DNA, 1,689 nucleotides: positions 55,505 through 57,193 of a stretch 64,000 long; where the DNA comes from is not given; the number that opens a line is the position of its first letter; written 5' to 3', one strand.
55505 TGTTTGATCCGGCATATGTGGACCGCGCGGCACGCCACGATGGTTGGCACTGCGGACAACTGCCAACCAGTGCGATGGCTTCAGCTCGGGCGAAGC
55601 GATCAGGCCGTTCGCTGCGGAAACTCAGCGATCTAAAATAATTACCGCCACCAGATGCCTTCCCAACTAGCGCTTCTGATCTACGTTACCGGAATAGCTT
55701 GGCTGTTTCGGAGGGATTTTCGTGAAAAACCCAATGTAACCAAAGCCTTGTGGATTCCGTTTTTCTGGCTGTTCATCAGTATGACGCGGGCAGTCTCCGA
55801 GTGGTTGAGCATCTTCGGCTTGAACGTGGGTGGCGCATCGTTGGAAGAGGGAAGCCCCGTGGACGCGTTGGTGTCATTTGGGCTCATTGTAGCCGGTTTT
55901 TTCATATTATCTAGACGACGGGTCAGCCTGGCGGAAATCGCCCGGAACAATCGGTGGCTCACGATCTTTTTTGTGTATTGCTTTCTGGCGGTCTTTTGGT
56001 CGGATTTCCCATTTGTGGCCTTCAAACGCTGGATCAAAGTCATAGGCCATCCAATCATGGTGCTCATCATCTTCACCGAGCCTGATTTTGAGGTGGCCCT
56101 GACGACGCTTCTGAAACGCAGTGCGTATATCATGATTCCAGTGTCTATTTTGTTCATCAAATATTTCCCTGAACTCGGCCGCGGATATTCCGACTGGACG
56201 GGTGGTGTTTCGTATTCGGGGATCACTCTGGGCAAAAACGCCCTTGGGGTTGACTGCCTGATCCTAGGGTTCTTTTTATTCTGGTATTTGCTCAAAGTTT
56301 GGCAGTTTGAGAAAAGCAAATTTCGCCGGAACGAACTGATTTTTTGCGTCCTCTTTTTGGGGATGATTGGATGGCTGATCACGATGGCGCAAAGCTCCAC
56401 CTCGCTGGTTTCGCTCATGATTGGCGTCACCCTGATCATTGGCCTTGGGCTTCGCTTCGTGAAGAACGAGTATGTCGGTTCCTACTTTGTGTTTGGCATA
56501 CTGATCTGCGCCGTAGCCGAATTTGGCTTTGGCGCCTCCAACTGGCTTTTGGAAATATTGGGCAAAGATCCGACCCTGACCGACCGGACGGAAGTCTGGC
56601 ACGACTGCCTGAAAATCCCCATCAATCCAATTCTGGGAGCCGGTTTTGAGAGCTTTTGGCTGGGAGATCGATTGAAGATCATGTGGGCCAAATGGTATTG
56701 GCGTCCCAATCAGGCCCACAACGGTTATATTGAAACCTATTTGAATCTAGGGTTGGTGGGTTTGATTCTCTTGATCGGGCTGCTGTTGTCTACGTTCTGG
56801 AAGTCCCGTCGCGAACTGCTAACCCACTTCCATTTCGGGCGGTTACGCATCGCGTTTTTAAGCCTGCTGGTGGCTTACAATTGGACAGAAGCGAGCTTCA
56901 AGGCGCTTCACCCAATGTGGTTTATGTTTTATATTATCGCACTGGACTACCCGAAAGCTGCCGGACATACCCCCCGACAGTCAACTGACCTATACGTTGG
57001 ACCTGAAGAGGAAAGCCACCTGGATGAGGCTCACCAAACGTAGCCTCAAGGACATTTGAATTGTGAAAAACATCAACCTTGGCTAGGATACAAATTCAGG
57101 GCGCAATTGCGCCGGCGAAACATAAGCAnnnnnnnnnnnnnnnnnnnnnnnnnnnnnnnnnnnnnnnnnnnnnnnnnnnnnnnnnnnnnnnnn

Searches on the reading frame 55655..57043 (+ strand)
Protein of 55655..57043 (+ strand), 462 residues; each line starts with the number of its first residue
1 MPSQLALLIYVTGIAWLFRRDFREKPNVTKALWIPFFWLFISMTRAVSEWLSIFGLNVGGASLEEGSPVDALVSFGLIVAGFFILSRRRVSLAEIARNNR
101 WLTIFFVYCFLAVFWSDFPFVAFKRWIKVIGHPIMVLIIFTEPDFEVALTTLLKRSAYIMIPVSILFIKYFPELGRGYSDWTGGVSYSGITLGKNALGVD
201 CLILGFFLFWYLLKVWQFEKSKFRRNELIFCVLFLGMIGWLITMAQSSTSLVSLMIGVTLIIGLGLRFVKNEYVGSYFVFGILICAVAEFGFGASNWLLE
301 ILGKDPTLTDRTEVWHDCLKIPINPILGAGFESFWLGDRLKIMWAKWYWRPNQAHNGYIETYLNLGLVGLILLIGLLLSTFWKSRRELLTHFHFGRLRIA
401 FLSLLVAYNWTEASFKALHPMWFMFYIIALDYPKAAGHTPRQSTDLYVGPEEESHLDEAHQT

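Call 12: search_protein_families(library=pfam, proteins=[window:55655-57043:+], max_evalue=0.001)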
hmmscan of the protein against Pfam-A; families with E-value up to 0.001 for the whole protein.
window:55655-57043:+ (462 aa): 2 families
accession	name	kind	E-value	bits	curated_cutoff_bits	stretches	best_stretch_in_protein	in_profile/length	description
PF04932.20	Wzy_C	-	3e-10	40.5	31.7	1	237-374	5-149/149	O-Antigen ligase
PF19358.4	DUF5935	-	0.00034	21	23.6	1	71-164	50-145/193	Family of unknown function (DUF5935)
